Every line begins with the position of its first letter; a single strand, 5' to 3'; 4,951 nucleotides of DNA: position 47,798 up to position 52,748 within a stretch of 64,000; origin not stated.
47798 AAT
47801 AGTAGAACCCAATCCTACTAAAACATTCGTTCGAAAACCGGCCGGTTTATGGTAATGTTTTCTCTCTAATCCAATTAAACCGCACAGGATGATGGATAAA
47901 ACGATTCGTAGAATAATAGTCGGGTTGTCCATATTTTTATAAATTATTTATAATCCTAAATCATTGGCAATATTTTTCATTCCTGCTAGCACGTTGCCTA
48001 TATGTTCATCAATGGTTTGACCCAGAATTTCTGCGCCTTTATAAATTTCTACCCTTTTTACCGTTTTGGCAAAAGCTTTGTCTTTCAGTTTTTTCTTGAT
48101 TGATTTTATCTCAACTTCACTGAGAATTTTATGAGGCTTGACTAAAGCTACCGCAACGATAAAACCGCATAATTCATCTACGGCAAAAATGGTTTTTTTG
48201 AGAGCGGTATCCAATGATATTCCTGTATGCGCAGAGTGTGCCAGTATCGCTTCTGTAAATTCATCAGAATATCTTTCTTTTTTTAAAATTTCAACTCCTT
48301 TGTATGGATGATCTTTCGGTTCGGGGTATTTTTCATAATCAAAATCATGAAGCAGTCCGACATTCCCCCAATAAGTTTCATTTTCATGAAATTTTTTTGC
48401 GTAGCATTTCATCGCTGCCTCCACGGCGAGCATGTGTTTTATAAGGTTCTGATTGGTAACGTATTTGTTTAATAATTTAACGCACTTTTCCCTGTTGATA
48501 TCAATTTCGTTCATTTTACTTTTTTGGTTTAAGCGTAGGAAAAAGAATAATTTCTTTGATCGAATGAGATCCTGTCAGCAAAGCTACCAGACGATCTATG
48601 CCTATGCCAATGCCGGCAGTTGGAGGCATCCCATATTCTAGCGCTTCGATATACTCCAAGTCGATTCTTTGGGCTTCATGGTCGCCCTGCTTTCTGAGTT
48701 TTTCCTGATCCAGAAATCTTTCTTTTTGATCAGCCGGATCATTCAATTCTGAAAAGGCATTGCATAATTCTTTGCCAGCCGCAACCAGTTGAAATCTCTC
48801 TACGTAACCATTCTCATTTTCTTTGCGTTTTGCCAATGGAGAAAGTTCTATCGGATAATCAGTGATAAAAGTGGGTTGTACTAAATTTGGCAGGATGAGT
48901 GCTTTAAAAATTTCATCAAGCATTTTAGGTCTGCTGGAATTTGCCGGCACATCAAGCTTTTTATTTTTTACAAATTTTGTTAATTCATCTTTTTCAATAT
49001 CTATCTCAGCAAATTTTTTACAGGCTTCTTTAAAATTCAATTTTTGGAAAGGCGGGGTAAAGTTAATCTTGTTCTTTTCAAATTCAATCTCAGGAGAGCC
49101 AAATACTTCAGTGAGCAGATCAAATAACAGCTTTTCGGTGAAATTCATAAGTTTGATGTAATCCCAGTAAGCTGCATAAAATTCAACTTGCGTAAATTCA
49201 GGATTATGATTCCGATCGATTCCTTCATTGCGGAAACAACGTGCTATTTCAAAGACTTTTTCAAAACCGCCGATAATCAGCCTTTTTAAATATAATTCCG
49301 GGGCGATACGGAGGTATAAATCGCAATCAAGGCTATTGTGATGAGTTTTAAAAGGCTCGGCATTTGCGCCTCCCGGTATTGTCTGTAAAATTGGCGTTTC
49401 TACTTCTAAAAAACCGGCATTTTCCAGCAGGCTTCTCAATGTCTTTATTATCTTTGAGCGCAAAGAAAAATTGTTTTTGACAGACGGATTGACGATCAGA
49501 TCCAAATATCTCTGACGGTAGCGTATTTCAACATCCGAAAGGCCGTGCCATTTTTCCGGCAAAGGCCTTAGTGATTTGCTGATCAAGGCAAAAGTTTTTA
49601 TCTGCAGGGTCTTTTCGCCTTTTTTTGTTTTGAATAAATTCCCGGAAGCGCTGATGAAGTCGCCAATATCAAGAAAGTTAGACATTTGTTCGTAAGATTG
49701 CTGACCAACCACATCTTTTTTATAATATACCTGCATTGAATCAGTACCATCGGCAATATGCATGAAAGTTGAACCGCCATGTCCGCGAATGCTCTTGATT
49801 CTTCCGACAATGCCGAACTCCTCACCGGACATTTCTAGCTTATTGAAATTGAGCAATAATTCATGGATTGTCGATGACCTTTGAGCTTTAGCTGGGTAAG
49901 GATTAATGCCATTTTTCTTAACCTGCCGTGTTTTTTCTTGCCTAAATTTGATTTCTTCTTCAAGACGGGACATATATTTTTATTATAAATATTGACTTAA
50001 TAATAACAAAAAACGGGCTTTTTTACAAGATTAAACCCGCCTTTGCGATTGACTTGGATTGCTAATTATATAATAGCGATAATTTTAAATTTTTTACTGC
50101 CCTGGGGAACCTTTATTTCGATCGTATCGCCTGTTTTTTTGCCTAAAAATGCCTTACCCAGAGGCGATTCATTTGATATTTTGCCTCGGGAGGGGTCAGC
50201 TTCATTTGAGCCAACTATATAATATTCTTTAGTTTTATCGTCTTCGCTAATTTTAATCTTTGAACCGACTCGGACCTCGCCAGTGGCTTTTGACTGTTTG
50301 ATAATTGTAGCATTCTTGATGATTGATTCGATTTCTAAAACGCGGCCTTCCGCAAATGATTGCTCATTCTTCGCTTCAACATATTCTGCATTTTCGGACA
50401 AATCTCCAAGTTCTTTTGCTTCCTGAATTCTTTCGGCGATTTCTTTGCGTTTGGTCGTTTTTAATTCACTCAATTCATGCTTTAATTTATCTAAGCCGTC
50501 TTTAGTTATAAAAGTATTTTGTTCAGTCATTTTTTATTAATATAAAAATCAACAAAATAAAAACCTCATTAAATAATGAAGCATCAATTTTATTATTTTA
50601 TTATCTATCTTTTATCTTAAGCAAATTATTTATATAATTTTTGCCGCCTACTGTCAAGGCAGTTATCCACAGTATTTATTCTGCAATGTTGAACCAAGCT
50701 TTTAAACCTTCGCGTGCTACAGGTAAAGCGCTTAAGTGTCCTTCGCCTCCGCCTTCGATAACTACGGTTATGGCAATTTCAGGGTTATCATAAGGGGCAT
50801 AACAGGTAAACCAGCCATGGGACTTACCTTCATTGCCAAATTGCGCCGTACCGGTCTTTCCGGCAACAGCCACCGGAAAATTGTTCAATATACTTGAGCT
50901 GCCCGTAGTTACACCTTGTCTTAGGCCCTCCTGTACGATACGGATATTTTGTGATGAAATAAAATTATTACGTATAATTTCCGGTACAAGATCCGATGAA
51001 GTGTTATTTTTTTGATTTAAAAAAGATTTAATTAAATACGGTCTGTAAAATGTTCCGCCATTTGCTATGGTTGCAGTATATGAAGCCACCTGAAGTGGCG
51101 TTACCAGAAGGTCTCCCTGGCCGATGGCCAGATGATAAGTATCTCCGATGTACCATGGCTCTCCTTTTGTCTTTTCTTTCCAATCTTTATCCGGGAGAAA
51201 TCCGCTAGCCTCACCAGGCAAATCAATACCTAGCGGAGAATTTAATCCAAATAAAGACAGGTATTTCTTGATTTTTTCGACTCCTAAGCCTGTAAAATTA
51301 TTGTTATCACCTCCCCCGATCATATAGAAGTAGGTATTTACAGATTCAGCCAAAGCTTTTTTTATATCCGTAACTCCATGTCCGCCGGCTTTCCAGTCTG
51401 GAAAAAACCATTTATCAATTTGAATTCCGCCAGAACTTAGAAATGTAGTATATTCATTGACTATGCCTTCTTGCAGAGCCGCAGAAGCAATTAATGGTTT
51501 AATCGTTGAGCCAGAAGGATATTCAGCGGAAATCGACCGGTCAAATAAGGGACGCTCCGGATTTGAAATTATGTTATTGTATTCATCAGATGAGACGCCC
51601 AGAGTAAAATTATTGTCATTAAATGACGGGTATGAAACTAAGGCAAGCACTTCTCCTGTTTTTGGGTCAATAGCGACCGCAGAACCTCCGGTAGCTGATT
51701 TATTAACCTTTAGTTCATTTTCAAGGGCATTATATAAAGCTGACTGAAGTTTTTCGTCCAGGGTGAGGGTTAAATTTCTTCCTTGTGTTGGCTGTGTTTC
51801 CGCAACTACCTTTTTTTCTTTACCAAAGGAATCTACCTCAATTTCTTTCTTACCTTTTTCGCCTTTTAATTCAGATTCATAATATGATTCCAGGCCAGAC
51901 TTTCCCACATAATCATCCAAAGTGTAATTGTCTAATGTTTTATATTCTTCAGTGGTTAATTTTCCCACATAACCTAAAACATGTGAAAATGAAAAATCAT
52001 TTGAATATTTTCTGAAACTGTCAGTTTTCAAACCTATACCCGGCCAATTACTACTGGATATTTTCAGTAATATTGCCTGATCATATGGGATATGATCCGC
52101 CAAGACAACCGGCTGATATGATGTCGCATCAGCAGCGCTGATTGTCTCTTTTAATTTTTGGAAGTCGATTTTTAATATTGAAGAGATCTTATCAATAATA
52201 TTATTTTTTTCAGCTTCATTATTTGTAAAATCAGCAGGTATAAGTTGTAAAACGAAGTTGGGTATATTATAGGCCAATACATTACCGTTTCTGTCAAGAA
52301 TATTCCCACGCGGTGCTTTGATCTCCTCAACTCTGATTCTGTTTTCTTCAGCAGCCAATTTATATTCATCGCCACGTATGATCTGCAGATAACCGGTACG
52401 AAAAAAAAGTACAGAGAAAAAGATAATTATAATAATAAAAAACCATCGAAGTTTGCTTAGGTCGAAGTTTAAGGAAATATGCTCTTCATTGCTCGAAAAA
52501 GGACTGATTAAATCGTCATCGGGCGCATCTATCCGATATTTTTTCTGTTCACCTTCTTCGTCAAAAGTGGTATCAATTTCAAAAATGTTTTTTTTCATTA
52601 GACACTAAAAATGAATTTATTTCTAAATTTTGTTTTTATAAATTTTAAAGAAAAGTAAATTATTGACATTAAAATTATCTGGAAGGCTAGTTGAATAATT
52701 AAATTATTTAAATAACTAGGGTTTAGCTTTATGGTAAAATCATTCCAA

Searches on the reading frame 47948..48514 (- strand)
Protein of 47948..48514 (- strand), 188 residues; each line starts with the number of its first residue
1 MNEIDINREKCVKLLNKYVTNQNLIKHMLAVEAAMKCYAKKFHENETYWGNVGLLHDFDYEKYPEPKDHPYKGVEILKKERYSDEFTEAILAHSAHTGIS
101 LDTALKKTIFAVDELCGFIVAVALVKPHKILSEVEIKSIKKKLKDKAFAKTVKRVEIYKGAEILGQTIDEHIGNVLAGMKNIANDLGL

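Call 80: search_protein_families(library=pfam, max_evalue=0.0001, proteins=[window:47948-48514:-])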
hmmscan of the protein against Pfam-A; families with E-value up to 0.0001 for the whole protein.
window:47948-48514:- (188 aa): 1 family
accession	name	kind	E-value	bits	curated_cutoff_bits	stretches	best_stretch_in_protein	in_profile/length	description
PF01966.28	HD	-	1.1e-06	29.4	22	1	25-101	2-99/116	HD domain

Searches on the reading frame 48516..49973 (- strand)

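Call 80: search_protein_families(library=pfam, max_evalue=0.0001, proteins=[window:48516-49973:-])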
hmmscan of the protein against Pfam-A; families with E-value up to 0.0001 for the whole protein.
window:48516-49973:- (485 aa): 3 families
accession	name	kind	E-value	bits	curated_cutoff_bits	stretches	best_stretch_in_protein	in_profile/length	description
PF00152.25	tRNA-synt_2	-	1.7e-94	316.8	25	1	148-481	2-307/308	tRNA synthetases class II (D, K and N)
PF01336.31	tRNA_anti-codon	-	7.9e-13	48.6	27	1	55-128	3-72/75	OB-fold nucleic acid binding domain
PF01409.25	tRNA-synt_2d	-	3.9e-08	33.5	19.8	1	239-315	104-179/246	tRNA synthetases class II core domain (F)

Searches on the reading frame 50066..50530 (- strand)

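Call 42: search_protein_families(library=pfam, max_evalue=0.01, proteins=[window:50066-50530:-])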
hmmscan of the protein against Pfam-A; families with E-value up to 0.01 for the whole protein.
window:50066-50530:- (154 aa): 2 families
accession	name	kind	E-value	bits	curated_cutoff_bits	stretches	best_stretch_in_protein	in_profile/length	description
PF03449.20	GreA_GreB_N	-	2.7e-26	92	24.5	1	7-76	2-71/71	Transcription elongation factor, N-terminal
PF01272.25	GreA_GreB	-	2.8e-25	88.5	26.9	1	83-153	3-75/77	Transcription elongation factor, GreA/GreB, C-term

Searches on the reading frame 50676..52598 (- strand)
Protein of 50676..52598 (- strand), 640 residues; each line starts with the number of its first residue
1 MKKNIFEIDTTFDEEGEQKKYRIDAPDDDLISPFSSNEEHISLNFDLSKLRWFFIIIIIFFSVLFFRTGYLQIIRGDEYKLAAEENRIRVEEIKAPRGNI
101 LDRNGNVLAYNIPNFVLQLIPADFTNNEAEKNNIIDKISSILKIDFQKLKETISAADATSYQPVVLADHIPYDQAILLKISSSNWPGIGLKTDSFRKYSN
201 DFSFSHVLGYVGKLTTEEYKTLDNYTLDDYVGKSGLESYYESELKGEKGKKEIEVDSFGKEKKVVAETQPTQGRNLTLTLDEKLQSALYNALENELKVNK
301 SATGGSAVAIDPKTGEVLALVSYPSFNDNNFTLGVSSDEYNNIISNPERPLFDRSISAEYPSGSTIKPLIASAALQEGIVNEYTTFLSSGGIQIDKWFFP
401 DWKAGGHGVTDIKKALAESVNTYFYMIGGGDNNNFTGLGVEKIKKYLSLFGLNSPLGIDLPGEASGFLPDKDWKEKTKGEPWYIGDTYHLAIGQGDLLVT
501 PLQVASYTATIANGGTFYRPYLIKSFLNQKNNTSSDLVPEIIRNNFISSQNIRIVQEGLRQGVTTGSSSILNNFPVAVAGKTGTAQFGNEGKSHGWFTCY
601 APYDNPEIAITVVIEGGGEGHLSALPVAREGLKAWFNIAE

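Call 80: search_protein_families(library=pfam, max_evalue=0.0001, proteins=[window:50676-52598:-])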
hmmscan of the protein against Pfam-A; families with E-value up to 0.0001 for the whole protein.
window:50676-52598:- (640 aa): 2 families
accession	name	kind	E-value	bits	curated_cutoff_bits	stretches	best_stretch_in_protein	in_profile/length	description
PF00905.27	Transpeptidase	-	1.2e-63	215.5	22.1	1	305-629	1-295/299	Penicillin binding protein transpeptidase domain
PF03717.20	PBP_dimer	-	5.3e-45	154.5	24.4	1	93-263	2-177/180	Penicillin-binding Protein dimerisation domain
